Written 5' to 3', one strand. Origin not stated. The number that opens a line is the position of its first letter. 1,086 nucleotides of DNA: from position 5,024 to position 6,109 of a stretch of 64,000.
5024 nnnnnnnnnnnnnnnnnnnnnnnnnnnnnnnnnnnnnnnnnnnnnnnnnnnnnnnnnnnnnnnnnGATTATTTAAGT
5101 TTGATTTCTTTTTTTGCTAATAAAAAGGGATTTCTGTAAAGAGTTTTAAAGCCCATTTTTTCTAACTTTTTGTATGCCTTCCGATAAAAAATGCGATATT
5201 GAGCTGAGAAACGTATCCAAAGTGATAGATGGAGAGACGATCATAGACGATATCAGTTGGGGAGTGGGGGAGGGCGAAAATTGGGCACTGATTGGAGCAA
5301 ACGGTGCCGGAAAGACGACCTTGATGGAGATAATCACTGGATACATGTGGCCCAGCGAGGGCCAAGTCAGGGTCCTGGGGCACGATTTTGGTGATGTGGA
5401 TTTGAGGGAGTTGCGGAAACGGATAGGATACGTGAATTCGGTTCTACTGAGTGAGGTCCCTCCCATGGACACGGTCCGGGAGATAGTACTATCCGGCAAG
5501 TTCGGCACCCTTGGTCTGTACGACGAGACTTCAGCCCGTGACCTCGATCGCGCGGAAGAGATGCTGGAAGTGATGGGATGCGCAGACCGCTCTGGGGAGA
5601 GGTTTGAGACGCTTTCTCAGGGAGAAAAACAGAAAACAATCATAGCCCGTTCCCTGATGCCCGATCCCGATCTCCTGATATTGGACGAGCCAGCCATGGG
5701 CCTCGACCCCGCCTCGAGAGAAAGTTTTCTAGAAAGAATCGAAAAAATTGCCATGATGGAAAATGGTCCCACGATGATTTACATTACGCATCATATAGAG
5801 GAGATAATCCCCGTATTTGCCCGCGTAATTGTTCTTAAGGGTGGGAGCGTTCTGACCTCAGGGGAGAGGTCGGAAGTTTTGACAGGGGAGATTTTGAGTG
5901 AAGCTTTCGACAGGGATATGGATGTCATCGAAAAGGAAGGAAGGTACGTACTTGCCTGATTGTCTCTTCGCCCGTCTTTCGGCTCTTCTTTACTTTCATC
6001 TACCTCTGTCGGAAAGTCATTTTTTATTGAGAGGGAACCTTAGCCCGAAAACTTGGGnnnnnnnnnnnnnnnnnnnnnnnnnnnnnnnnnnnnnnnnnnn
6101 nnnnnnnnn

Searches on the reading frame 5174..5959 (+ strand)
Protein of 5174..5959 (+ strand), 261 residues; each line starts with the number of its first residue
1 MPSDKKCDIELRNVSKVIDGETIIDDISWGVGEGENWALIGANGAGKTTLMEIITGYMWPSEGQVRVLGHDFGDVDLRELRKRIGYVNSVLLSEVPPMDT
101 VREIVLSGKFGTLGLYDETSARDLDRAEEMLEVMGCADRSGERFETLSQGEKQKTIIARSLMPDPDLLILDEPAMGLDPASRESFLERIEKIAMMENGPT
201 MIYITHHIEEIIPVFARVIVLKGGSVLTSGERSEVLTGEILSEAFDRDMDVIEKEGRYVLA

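Call 4: search_protein_families(library=pfam, proteins=[window:5174-5959:+], max_evalue=0.01)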
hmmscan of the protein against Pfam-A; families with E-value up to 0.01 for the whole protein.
window:5174-5959:+ (261 aa): 5 families
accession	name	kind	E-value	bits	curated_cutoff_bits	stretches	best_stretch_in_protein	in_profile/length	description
PF00005.33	ABC_tran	-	3.9e-31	108.9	25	1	25-174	2-136/137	ABC transporter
PF13304.12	AAA_21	-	7e-12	46.5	27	2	144-208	235-300/304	AAA domain, putative AbiEii toxin, Type IV TA system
PF13604.12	AAA_30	-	0.0026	18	27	0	38-133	22-111/191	AAA domain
PF13555.12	AAA_29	-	0.0041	17.3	27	1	31-62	19-50/61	P-loop containing region of AAA domain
PF02463.25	SMC_N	-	0.0046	16.9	40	0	38-54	28-44/220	RecF/RecN/SMC N terminal domain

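Call 23: search_protein_families(library=ncbifam, proteins=[window:5174-5959:+], max_evalue=0.00001)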
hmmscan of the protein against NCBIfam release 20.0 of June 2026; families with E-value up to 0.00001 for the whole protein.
window:5174-5959:+ (261 aa): 185 families (the best 25 are shown)
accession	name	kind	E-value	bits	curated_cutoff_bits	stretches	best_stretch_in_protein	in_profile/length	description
NF008186.0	PRK10938.1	equivalog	6.3e-40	137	459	2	5-140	257-394/490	molybdate ABC transporter ATP-binding protein ModF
TIGR03873.1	F420-0_ABC_ATP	hypoth_equivalog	5.8e-39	133.9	372.4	1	9-257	2-248/256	putative F420-0 ABC transporter ATP-binding protein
NF010068.0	PRK13548.1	equivalog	1.3e-36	126.1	261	1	8-255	5-250/261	heme ABC transporter ATP-binding protein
TIGR01188.1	drrA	subfamily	1.9e-36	125.9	312.45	1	22-235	7-211/302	daunorubicin resistance ABC transporter, ATP-binding protein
TIGR03864.1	PQQ_ABC_ATP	hypoth_equivalog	2.7e-36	125.2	302.25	1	9-245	2-232/236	ABC transporter, ATP-binding subunit, PQQ-dependent alcohol dehydrogenase system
TIGR04521.1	ECF_ATPase_2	equivalog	2.7e-35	121.8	330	1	22-238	19-235/279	energy-coupling factor transporter ATPase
NF010059.0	PRK13536.1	equivalog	2.9e-35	121.6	549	1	6-240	41-266/342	nodulation factor ABC transporter ATP-binding protein NodI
TIGR02315.1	ABC_phnC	equivalog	9.6e-34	116.9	266.1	1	9-236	2-234/243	phosphonate ABC transporter ATP-binding protein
TIGR03375.1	type_I_sec_LssB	subfamily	1.2e-33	116.3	693.1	1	8-237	465-690/696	type I secretion system permease/ATPase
NF010060.0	PRK13537.1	equivalog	1.6e-33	115.9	521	1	7-241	14-239/314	nodulation factor ABC transporter ATP-binding protein NodI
NF040873.1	AztA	equivalog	6.2e-33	114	220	1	19-218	3-189/191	zinc ABC transporter ATP-binding protein AztA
TIGR01288.1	nodI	equivalog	7.3e-33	113.9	424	1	8-237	4-224/303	nodulation factor ABC transporter ATP-binding protein NodI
NF033858.1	ABC2_perm_RbbA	equivalog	8e-33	113.4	1050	2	115-237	105-226/909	ribosome-associated ATPase/putative transporter RbbA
TIGR03522.1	GldA_ABC_ATP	equivalog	1e-32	113.8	402.6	1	9-235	3-219/301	gliding motility-associated ABC transporter ATP-binding subunit GldA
TIGR04520.1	ECF_ATPase_1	equivalog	8.7e-32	110.6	315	1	11-238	3-226/269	energy-coupling factor transporter ATPase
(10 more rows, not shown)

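Call 34: find_homologous_proteins(query=window:5174-5956:+, max_evalue=1e-20)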
Query window:5174-5956:+ (261 aa): 2554 proteins with E <= 1e-20 among 8000 candidates; the best 120 are listed.
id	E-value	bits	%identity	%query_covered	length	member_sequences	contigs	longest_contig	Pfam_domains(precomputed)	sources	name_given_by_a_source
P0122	1.0e-166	571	100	100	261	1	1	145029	PF00005.34,PF13304.13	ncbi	-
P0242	6.0e-101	355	62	99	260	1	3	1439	PF00005.34,PF13304.13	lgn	-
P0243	1.5e-100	354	59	100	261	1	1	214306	PF00005.34,PF13304.13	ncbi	-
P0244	1.2e-96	341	59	98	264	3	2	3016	PF00005.34,PF13304.13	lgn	-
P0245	4.3e-95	336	59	97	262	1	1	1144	PF00005.34,PF13304.13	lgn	-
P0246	1.3e-84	302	54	97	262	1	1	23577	PF00005.34,PF13304.13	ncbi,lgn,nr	ncbi:MAG: ABC transporter ATP-binding protein [Hadesarchaea archaeon]|nr:ABC transporter ATP-binding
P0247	1.5e-82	295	52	97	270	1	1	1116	PF00005.34,PF13304.13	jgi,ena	-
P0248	1.4e-81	292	55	96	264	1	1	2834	PF00005.34,PF13304.13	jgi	-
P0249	1.0e-79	286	52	98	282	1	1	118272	PF00005.34,PF13304.13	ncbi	-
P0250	1.6e-78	282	52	96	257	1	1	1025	PF00005.34,PF13304.13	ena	-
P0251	2.0e-78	281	53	96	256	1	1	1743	PF00005.34,PF13304.13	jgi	jgi:iron complex transport system ATP-binding protein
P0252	2.6e-78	281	51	96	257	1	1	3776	PF00005.34,PF13304.13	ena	-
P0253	3.7e-78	280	50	96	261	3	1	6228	PF00005.34,PF13304.13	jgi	jgi:iron complex transport system ATP-binding protein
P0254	4.5e-78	280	52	96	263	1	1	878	PF00005.34,PF13304.13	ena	-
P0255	5.9e-78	280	49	97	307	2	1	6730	PF00005.34,PF13304.13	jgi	jgi:iron complex transport system ATP-binding protein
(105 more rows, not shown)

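Call 35: find_encoding_contigs(protein=P0243, flank=5000, max_places=2)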
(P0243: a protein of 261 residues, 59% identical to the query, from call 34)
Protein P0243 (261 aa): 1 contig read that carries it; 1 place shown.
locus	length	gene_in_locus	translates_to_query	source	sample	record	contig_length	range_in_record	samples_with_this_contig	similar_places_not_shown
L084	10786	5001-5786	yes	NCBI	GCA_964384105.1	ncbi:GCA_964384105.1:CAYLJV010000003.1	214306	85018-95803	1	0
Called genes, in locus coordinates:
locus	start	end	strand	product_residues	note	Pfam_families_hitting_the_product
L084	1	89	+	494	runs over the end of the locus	PF04055:Radical_SAM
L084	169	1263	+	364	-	PF01950:FBPase_3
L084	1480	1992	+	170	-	PF00416:Ribosomal_S13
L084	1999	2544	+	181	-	PF01479:S4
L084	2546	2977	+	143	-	PF00411:Ribosomal_S11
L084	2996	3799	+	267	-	PF01193:RNA_pol_L, PF01000:RNA_pol_A_bac, PF13237:Fer4_10 (weak), PF00037:Fer4 (faint), PF13187:Fer4_9 (weak)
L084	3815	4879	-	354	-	PF01544:CorA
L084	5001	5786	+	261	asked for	PF00005:ABC_tran, PF13304:AAA_21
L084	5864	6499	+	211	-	PF00702:Hydrolase, PF13419:HAD_2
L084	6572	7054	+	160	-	PF00582:Usp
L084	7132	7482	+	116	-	-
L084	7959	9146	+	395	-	PF01210:NAD_Gly3P_dh_N (faint), PF02317:Octopine_DH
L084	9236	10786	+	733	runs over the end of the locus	PF00072:Response_reg, PF08447:PAS_3, PF00989:PAS, PF08448:PAS_4, PF08447:PAS_3, PF13426:PAS_9, PF00989:PAS, PF08448:PAS_4, +6 more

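Call 36: find_encoding_contigs(protein=P0246, flank=5000, max_places=2)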
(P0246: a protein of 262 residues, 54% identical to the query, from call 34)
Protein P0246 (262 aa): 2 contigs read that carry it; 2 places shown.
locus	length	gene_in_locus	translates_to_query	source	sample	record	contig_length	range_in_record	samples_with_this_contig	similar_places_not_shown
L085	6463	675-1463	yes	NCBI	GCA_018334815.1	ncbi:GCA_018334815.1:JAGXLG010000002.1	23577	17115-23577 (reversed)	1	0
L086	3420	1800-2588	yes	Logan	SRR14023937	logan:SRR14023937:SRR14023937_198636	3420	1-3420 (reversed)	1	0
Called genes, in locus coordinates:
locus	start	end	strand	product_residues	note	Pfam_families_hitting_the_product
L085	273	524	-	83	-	PF01037:AsnC_trans_reg (weak)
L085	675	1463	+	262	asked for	PF00005:ABC_tran, PF13304:AAA_21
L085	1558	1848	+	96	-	PF02798:GST_N (weak), PF00462:Glutaredoxin, PF13417:GST_N_3 (weak), PF13409:GST_N_2 (weak)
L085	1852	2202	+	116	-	PF02943:FeThRed_B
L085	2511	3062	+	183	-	PF00210:Ferritin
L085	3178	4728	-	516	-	PF00682:HMGL-like, PF22617:HCS_D2, PF08502:LeuA_dimer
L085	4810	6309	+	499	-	PF00682:HMGL-like, PF22617:HCS_D2, PF08502:LeuA_dimer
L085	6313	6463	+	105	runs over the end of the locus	PF01176:eIF-1a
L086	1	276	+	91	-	?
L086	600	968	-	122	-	-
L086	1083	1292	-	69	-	-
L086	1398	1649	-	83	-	PF01037:AsnC_trans_reg (weak)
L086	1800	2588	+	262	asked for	PF00005:ABC_tran, PF13304:AAA_21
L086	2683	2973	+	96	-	PF02798:GST_N (weak), PF00462:Glutaredoxin, PF13417:GST_N_3 (weak), PF13409:GST_N_2 (weak)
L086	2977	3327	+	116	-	PF02943:FeThRed_B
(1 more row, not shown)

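Call 37: find_encoding_contigs(protein=P0244, flank=5000, max_places=2)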
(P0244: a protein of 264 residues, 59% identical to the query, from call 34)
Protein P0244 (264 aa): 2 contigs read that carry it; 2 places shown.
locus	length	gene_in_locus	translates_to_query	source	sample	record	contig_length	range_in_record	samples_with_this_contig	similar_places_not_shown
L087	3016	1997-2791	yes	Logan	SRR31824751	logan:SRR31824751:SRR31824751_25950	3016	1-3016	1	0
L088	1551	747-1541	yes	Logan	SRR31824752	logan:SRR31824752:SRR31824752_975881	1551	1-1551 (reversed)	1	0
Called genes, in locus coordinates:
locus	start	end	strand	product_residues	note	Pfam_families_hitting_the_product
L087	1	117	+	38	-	?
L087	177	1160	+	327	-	PF00005:ABC_tran, PF13175:AAA_15 (faint), PF13304:AAA_21 (weak), PF13732:DrrA1-3_C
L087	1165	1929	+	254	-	PF01061:ABC2_membrane, PF12698:ABC2_membrane_3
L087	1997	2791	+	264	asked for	PF00005:ABC_tran, PF13304:AAA_21 (weak)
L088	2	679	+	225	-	?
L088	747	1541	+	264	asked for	PF00005:ABC_tran, PF13304:AAA_21 (weak)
